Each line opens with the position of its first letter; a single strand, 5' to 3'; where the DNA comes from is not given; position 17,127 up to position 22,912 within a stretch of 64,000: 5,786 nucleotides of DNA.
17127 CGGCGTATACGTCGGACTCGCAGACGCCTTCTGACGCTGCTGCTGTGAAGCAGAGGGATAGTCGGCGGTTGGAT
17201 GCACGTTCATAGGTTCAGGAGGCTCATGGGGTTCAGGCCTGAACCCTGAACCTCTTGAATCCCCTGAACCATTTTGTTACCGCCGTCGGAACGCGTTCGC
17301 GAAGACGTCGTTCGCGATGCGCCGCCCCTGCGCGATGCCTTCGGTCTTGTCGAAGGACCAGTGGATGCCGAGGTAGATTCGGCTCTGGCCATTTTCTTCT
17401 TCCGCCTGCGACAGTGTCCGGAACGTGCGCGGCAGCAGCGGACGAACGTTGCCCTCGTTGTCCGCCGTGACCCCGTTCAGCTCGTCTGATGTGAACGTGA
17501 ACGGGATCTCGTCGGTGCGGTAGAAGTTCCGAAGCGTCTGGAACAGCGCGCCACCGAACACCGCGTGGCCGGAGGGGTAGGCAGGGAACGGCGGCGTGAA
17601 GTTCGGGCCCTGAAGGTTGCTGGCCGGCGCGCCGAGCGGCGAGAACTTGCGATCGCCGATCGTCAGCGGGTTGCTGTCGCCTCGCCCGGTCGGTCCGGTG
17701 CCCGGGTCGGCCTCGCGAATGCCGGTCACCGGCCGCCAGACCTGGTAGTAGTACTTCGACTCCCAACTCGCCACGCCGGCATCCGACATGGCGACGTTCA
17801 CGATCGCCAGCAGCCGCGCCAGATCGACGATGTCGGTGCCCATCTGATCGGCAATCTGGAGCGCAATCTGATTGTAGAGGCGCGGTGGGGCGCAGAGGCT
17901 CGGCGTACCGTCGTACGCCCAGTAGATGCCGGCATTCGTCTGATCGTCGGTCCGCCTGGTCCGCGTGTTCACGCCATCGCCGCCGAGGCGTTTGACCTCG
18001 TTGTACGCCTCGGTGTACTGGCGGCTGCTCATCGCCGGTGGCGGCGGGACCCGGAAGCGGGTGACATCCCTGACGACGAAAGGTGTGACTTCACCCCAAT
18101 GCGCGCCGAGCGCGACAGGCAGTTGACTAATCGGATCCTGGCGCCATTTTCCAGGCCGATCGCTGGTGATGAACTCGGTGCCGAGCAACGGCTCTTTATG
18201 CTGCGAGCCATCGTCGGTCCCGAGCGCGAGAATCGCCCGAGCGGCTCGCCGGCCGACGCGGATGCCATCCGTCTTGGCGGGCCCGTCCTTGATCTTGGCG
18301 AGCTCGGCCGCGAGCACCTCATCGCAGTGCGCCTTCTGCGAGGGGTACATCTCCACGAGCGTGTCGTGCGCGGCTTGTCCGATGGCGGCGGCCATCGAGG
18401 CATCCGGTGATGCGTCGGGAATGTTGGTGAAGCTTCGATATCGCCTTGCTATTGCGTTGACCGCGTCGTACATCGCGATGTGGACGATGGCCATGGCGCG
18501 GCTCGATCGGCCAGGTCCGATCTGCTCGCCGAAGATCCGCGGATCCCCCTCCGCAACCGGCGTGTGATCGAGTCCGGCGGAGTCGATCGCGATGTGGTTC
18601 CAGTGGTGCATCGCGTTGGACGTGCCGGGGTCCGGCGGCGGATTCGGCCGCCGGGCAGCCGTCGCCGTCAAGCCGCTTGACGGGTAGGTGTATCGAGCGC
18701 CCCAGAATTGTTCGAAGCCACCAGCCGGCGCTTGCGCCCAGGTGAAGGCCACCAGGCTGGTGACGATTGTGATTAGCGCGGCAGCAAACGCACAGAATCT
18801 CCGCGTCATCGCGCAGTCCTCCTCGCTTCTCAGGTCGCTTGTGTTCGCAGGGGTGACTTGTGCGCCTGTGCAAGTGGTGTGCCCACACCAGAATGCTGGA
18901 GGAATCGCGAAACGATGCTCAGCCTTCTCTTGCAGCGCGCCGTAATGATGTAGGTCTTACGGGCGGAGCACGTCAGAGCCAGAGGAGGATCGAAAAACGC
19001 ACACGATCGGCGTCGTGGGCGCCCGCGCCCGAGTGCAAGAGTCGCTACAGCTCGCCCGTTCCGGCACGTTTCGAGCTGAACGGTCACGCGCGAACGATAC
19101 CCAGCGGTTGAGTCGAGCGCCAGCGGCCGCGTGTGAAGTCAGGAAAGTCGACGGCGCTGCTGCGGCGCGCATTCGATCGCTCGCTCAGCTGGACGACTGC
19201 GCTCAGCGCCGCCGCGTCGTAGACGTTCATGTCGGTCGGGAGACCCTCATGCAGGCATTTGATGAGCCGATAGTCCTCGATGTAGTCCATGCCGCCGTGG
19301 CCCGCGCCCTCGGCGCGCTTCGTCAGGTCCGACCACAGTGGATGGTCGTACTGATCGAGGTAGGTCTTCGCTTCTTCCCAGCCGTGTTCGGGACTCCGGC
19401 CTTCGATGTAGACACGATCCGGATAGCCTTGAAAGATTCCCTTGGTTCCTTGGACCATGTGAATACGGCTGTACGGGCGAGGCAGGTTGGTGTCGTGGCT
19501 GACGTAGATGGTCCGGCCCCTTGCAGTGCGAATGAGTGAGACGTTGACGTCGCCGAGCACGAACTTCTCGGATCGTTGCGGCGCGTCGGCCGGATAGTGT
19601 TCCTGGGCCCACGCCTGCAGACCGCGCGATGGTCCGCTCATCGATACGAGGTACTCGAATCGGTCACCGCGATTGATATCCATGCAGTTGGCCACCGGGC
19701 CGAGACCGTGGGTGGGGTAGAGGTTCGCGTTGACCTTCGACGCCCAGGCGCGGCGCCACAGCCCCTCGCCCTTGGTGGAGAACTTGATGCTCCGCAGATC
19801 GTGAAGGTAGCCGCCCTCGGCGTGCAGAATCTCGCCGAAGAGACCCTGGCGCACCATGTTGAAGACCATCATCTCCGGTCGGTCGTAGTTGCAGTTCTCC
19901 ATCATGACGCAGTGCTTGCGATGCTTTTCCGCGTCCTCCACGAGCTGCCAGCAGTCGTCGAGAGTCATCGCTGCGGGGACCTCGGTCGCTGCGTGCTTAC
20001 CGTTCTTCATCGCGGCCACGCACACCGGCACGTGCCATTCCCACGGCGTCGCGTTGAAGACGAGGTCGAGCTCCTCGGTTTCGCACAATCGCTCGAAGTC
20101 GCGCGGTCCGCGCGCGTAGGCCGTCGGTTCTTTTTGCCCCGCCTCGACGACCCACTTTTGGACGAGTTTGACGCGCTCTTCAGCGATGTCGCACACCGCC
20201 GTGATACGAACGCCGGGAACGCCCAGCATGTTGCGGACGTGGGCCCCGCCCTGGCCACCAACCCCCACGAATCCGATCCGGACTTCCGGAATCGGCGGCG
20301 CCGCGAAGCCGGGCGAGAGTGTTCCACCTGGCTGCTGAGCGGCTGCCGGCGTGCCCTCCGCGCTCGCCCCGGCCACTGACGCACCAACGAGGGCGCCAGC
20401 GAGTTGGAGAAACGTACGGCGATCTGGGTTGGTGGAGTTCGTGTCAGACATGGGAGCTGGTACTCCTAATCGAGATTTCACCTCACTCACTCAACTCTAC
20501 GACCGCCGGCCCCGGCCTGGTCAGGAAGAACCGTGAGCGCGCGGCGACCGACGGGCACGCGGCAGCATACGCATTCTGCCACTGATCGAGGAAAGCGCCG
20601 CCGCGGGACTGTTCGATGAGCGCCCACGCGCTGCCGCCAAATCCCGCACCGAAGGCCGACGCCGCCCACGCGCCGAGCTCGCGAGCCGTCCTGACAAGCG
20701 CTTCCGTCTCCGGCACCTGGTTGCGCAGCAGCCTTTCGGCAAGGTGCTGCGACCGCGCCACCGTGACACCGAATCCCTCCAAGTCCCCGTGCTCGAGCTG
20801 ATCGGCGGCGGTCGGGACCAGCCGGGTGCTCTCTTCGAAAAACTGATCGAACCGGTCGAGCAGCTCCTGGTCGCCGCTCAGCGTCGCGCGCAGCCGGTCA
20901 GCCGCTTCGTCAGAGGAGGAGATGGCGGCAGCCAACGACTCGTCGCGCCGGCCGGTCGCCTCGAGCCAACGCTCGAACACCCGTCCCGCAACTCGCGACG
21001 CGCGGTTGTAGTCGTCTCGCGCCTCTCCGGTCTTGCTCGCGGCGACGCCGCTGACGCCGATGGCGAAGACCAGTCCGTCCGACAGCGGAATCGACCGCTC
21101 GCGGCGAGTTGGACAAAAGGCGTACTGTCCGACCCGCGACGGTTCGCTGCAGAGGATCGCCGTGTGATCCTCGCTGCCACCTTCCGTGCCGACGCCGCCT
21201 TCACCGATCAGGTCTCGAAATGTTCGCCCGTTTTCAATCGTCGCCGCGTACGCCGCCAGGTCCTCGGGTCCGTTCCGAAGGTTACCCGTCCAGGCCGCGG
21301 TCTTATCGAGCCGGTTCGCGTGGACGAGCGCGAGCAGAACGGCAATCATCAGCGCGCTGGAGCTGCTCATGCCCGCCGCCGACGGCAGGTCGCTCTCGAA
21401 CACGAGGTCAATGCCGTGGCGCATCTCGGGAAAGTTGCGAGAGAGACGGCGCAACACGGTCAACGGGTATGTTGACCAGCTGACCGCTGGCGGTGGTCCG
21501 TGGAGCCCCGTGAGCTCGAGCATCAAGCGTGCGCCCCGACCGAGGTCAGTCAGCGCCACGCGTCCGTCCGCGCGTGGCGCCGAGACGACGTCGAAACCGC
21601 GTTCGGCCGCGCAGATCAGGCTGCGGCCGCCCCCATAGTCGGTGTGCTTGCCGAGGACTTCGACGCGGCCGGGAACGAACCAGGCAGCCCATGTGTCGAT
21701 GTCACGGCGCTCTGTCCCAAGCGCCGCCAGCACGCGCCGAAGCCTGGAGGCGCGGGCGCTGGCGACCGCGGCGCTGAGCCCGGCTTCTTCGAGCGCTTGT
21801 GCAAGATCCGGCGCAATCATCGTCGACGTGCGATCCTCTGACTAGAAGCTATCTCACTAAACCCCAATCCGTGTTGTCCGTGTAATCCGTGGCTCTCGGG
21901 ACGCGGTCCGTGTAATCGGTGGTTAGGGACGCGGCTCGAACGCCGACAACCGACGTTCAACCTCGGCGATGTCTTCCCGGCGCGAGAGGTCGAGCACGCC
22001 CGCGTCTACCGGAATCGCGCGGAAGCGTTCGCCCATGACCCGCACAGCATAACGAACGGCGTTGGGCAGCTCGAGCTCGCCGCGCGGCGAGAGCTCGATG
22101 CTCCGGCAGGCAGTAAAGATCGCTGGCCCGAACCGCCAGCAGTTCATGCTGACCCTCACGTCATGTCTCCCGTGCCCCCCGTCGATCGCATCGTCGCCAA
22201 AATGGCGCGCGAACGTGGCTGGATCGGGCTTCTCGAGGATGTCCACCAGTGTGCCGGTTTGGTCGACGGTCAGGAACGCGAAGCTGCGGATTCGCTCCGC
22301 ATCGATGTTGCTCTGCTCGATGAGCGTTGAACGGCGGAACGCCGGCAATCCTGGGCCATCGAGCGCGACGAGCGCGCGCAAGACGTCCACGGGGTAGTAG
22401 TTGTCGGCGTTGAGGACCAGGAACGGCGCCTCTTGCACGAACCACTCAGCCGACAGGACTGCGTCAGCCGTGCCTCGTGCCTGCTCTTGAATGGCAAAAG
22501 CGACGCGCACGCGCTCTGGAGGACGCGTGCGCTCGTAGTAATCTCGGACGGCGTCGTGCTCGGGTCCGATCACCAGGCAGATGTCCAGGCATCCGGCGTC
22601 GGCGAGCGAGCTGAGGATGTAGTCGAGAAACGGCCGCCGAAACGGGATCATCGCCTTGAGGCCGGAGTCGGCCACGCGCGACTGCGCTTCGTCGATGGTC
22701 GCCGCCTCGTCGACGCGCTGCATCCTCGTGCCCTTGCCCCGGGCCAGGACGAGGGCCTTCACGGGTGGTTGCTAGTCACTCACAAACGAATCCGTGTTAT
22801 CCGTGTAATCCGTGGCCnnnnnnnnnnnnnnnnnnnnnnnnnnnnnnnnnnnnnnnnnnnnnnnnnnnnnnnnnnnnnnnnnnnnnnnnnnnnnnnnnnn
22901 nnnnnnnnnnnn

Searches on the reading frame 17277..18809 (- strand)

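Call 27: search_protein_families(library=pfam, proteins=[window:17277-18809:-])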
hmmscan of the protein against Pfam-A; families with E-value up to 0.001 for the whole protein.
window:17277-18809:- (510 aa): 3 families
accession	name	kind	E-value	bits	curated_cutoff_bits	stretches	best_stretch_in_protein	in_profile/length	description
PF01569.27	PAP2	-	1.1e-07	32.1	27.2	1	344-500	12-119/130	PAP2 superfamily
PF17897.7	VCPO_N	-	9.2e-05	22.8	29.3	1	64-133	12-73/216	Vanadium chloroperoxidase N-terminal domain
PF22778.2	VCPO_2nd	-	0.00024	21.6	27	1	334-498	3-159/177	VCPO second helical-bundle domain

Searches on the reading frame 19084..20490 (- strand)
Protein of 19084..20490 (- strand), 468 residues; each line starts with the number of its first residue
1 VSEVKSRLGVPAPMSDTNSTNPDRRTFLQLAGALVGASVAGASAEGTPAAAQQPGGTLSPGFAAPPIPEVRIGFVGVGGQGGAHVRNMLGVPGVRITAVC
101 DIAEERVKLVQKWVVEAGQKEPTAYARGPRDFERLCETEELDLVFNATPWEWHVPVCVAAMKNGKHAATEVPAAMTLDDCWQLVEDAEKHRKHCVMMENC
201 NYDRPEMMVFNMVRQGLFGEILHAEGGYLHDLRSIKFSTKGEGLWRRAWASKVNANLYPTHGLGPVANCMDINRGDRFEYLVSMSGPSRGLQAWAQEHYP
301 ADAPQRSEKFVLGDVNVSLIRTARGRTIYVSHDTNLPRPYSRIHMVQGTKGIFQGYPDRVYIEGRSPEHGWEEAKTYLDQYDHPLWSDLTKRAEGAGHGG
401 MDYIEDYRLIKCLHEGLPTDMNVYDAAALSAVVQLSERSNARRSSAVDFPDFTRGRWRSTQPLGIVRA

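Call 27: search_protein_families(library=pfam, proteins=[window:19084-20490:-])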
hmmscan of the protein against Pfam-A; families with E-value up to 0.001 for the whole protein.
window:19084-20490:- (468 aa): 3 families
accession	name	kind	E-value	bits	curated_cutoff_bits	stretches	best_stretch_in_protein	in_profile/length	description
PF21252.2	Glyco_hydro_109_C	-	8.6e-63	211.5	27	1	207-373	1-186/187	Glycosyl hydrolase 109, C-terminal domain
PF01408.29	GFO_IDH_MocA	-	3e-13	50.9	24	1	70-194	1-116/120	Oxidoreductase family, NAD-binding Rossmann fold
PF10399.14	UCR_Fe-S_N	-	0.00083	19.2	24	0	14-43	1-30/41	Ubiquitinol-cytochrome C reductase Fe-S subunit TAT signal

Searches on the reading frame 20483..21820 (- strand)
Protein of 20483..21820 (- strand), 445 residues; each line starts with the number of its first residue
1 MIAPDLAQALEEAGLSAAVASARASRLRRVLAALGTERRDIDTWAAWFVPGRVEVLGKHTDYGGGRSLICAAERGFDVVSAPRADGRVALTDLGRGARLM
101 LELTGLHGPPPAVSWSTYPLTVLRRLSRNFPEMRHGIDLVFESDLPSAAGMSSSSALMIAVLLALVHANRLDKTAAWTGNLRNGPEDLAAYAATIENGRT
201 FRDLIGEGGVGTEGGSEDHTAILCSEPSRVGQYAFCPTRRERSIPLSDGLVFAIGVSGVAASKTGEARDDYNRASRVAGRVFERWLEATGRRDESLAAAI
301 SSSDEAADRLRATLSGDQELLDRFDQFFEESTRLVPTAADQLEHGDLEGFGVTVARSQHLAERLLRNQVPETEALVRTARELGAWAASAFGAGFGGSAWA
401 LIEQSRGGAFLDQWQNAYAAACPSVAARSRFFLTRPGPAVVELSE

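Call 26: search_protein_families(library=pfam, proteins=[window:20483-21820:-])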
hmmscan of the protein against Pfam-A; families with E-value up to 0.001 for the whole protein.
window:20483-21820:- (445 aa): 3 families
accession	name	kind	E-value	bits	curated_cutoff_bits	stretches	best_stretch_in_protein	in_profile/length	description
PF00288.32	GHMP_kinases_N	-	8.8e-10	39.1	22.3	1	119-197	3-68/87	GHMP kinases N terminal domain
PF10509.15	GalKase_gal_bdg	-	5e-09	36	23.1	1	45-78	12-45/49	Galactokinase galactose-binding signature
PF08544.19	GHMP_kinases_C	-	2.3e-08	34.8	21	1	339-419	2-84/85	GHMP kinases C terminal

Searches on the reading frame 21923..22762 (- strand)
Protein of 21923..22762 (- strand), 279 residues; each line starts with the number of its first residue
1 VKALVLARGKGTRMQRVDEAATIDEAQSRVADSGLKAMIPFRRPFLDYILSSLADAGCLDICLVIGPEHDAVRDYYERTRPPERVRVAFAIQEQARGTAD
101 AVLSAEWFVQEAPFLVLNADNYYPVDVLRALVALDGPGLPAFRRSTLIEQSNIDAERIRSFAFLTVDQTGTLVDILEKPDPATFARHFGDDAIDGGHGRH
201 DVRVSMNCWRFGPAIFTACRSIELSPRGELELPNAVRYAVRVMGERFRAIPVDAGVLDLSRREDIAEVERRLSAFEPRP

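Call 8: search_protein_families(library=pfam, proteins=[window:21923-22762:-])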
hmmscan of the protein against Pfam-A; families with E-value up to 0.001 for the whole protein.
window:21923-22762:- (279 aa): 2 families
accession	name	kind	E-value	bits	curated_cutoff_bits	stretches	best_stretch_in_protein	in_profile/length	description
PF00483.29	NTP_transferase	-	9.6e-14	52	21.2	1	38-242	24-212/245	Nucleotidyl transferase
PF12804.13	NTP_transf_3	-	5.1e-07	30.5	27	1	3-133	1-109/160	MobA-like NTP transferase domain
